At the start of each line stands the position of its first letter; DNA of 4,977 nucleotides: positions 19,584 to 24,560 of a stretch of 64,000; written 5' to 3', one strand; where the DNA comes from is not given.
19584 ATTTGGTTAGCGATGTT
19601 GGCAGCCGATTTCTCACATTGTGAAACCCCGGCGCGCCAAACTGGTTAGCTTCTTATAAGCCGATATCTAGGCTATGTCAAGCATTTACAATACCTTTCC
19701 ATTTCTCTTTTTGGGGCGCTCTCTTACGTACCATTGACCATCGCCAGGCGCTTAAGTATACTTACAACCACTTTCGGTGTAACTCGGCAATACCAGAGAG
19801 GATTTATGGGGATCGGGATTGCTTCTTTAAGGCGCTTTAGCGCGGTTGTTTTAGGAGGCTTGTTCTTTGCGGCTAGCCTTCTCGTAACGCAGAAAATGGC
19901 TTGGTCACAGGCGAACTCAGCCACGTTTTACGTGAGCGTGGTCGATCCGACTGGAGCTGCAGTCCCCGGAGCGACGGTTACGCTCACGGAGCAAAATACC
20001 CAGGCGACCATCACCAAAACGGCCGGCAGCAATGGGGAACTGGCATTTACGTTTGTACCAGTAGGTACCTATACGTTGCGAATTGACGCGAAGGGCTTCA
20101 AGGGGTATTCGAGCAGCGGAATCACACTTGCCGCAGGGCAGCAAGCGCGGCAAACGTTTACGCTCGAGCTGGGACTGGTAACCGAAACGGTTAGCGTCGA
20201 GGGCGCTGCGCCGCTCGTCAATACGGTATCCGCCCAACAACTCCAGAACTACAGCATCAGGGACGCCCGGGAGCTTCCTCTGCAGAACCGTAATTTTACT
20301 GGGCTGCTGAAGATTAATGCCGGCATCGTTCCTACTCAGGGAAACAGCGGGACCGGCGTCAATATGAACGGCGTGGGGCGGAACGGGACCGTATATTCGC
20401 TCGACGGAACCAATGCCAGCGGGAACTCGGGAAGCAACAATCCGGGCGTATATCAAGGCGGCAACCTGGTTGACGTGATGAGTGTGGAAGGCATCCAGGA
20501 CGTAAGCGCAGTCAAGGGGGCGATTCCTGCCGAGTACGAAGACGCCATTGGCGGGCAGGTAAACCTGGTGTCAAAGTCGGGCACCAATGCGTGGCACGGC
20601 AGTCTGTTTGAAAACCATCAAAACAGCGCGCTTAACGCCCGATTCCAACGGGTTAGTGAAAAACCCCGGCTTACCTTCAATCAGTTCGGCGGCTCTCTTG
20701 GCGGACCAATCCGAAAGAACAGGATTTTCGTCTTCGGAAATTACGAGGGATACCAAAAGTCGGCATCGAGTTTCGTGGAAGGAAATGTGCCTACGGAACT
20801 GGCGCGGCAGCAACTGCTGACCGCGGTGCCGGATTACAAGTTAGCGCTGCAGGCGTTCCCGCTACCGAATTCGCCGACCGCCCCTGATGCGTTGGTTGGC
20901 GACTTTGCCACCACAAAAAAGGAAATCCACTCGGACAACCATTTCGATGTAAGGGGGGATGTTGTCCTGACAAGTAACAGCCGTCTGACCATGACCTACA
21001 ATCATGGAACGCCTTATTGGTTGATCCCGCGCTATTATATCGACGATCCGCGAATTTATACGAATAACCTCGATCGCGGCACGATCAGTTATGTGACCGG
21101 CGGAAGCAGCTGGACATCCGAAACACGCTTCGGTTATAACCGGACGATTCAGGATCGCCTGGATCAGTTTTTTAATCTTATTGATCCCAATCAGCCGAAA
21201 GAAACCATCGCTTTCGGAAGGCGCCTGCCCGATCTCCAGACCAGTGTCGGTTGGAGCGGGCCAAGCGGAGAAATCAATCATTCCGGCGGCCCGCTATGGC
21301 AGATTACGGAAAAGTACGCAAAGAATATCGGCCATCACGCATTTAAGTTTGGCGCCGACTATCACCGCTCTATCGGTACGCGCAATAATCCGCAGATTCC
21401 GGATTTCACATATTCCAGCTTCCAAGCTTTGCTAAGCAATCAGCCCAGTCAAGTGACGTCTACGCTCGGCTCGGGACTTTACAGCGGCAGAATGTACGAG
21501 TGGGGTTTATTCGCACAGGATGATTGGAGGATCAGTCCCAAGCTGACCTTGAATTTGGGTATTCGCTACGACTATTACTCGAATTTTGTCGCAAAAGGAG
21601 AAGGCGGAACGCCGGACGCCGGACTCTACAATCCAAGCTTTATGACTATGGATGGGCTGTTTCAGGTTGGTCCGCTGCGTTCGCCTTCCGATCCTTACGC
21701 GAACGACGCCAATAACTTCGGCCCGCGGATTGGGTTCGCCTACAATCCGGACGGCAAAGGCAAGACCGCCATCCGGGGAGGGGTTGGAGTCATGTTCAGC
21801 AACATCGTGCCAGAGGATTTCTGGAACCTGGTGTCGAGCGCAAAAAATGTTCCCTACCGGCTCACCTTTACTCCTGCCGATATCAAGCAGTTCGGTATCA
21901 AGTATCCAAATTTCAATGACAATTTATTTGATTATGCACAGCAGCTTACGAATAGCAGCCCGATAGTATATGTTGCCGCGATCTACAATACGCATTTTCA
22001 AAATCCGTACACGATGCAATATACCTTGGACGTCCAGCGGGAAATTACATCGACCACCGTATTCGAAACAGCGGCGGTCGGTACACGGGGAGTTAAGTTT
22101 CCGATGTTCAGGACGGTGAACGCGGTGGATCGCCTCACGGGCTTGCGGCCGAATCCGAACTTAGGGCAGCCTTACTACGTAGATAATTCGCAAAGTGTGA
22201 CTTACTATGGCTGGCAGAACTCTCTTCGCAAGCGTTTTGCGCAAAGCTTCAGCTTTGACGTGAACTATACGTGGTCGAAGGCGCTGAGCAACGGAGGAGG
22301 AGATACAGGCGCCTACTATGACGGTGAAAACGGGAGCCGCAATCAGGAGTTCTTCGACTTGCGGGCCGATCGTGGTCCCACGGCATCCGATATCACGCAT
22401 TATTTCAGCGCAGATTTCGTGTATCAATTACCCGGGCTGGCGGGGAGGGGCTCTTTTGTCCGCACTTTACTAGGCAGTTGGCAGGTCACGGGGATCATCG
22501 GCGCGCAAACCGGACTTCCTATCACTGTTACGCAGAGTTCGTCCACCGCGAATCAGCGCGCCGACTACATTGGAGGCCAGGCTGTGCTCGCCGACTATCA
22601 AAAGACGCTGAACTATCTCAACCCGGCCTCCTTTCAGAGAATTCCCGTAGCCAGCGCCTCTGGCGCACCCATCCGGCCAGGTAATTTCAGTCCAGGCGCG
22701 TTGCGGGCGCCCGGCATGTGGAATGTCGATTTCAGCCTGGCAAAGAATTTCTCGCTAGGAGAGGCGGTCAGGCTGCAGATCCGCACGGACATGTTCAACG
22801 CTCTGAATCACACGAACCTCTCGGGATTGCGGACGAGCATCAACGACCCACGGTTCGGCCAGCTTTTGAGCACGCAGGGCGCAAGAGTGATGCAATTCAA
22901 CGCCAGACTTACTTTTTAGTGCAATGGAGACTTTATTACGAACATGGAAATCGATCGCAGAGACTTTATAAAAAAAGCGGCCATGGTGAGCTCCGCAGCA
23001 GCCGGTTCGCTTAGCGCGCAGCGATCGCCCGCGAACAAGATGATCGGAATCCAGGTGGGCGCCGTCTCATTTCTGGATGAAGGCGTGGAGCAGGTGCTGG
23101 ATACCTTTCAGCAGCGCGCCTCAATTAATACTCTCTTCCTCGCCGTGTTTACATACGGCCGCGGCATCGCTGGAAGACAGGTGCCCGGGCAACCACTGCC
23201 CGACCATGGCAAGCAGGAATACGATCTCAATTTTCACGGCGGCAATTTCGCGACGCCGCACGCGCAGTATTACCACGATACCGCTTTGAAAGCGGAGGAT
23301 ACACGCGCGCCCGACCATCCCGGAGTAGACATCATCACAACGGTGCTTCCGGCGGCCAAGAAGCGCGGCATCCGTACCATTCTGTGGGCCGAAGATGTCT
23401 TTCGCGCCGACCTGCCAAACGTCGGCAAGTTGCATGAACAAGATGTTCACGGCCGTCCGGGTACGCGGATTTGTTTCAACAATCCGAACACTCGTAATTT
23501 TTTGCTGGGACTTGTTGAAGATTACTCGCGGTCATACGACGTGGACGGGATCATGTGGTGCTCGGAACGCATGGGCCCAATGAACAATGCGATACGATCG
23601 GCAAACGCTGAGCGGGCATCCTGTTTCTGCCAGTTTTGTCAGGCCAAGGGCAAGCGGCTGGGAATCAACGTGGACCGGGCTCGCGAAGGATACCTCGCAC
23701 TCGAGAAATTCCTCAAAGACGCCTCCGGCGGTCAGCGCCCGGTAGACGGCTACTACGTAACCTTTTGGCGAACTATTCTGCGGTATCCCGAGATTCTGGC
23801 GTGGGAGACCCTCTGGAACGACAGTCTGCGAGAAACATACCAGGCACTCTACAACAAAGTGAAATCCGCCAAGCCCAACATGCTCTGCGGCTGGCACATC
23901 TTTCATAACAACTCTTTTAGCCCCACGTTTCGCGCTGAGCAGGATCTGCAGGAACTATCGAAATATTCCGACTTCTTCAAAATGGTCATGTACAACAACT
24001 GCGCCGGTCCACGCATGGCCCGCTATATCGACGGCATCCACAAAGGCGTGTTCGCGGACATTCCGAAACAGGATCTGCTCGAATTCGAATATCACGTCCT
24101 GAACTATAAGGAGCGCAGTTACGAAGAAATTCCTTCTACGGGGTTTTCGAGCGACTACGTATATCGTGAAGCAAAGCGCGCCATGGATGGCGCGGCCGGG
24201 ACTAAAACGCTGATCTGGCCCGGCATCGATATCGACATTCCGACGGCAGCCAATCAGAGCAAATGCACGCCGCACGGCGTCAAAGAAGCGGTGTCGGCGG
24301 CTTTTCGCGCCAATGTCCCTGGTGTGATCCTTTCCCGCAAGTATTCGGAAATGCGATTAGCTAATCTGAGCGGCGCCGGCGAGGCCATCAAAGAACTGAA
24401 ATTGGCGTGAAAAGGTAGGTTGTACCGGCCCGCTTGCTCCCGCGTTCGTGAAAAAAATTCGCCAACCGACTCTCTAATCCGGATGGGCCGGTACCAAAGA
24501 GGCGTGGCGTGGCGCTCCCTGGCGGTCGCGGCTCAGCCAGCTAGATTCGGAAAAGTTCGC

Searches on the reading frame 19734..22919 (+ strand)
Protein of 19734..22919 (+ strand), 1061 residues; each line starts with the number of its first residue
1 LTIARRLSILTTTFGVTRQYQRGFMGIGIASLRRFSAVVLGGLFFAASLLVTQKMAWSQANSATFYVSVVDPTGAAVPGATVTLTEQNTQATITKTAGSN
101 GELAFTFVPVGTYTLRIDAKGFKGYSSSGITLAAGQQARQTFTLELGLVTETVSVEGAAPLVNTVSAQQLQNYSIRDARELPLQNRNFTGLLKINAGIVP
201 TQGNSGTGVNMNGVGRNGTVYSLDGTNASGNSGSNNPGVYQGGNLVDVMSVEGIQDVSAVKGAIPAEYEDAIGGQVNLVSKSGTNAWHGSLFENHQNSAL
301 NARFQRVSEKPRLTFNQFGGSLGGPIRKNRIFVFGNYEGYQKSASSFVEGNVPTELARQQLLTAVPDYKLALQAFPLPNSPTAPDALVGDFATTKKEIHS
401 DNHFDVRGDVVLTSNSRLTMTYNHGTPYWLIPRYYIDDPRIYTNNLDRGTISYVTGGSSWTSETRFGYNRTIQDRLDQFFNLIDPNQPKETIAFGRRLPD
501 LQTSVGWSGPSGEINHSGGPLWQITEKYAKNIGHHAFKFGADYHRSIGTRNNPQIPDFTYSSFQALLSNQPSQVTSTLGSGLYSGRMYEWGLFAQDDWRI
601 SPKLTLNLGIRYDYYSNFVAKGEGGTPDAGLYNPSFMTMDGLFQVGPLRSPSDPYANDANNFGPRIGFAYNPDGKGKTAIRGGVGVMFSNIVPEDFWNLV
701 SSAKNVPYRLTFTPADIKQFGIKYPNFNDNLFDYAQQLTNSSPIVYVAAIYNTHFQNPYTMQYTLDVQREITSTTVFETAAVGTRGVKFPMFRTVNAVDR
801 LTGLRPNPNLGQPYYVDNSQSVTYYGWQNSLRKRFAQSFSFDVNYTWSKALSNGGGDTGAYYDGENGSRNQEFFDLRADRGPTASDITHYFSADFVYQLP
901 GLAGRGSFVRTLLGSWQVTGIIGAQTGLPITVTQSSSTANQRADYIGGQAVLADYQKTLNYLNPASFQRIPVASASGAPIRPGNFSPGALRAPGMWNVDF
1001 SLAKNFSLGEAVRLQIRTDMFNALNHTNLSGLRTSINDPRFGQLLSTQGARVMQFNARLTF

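Call 3: search_protein_families(library=pfam, proteins=[window:19734-22919:+], max_evalue=0.01)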
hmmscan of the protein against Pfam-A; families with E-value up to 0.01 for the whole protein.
window:19734-22919:+ (1061 aa): 8 families
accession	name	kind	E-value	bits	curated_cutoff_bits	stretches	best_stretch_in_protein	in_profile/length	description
PF25183.1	OMP_b-brl_4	-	1.4e-150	503.8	30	2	371-1054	126-838/838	Outer membrane beta barrel domain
PF13620.12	CarboxypepD_reg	-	8.3e-18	65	32.3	1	68-145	5-82/82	Carboxypeptidase regulatory-like domain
PF00593.30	TonB_dep_Rec_b-barrel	-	2.4e-05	24.8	27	1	420-936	32-387/436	TonB dependent receptor-like, beta-barrel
PF02369.22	Big_1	-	6e-05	23.5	34.9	1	61-108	17-67/93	Bacterial Ig-like domain (group 1)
PF13715.12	CarbopepD_reg_2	-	0.00024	21.5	32.2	1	69-144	5-76/88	CarboxypepD_reg-like domain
PF17210.9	SdrD_B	-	0.00032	21.3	29.7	1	71-119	18-66/112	SdrD B-like domain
PF17802.7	SpaA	-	0.00068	20.2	23.1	1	71-116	9-57/91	Prealbumin-like fold domain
PF07715.20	Plug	-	0.0019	19.1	23.9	1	184-274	21-106/107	TonB-dependent Receptor Plug Domain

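Call 4: search_protein_families(library=ncbifam, proteins=[window:19734-22919:+], max_evalue=0.01)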
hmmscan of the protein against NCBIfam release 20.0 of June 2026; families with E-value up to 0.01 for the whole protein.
window:19734-22919:+ (1061 aa): 7 families
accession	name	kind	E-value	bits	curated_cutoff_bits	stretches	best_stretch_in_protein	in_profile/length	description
NF010010.0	PRK13483.1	equivalog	3.7e-10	38.4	927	1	186-291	68-173/660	ligand-gated channel protein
NF010038.0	PRK13513.1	equivalog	1.7e-09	36.8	942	1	186-292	70-176/659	ligand-gated channel protein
NF007478.2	PRK10064.1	equivalog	6.6e-06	24.7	745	1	177-292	58-169/663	catecholate siderophore receptor CirA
NF010012.0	PRK13486.1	equivalog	4.5e-05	22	924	0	159-292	43-169/696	TonB-dependent receptor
TIGR01786.1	TonB-hemlactrns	subfamily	0.00023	19.6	323.75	1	587-672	390-448/719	TonB-dependent hemoglobin/transferrin/lactoferrin family receptor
NF049945.1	TonB_dep_FCYXU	equivalog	0.00074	18.2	825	1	588-619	381-412/697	TonB-dependent receptor, FCYXU motif-type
NF050067.1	TonBEntbctnRecCfrA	equivalog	0.0013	17.1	1200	0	219-292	96-169/698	TonB-dependent ferric enterobactin receptor CfrA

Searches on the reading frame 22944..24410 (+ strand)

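Call 3: search_protein_families(library=pfam, proteins=[window:22944-24410:+], max_evalue=0.01)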
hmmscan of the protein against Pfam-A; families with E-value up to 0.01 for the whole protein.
window:22944-24410:+ (488 aa): 1 family
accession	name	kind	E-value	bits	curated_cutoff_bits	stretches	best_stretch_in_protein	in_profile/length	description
PF02638.21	GHL10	-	0.0021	17.7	27.9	0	123-203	64-158/311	Glycosyl hydrolase-like 10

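Call 4: search_protein_families(library=ncbifam, proteins=[window:22944-24410:+], max_evalue=0.01)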
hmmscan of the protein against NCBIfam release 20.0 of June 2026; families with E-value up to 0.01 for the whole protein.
window:22944-24410:+ (488 aa): 1 family
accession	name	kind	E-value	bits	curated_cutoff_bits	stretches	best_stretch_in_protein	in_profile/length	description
TIGR01409.1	TAT_signal_seq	domain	0.00091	19.5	16.7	1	3-31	1-28/29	twin-arginine translocation signal domain-containing protein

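Call 53: search_protein_families(library=pfam, proteins=[window:22944-24410:+], max_evalue=1)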
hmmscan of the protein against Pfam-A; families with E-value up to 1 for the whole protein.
window:22944-24410:+ (488 aa): 2 families
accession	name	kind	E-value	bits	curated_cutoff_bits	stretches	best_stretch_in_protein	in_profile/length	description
PF02638.21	GHL10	-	0.0021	17.7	27.9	1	123-203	64-158/311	Glycosyl hydrolase-like 10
PF14871.12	GHL6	-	0.075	13.7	35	0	161-204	86-129/132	Hypothetical glycosyl hydrolase 6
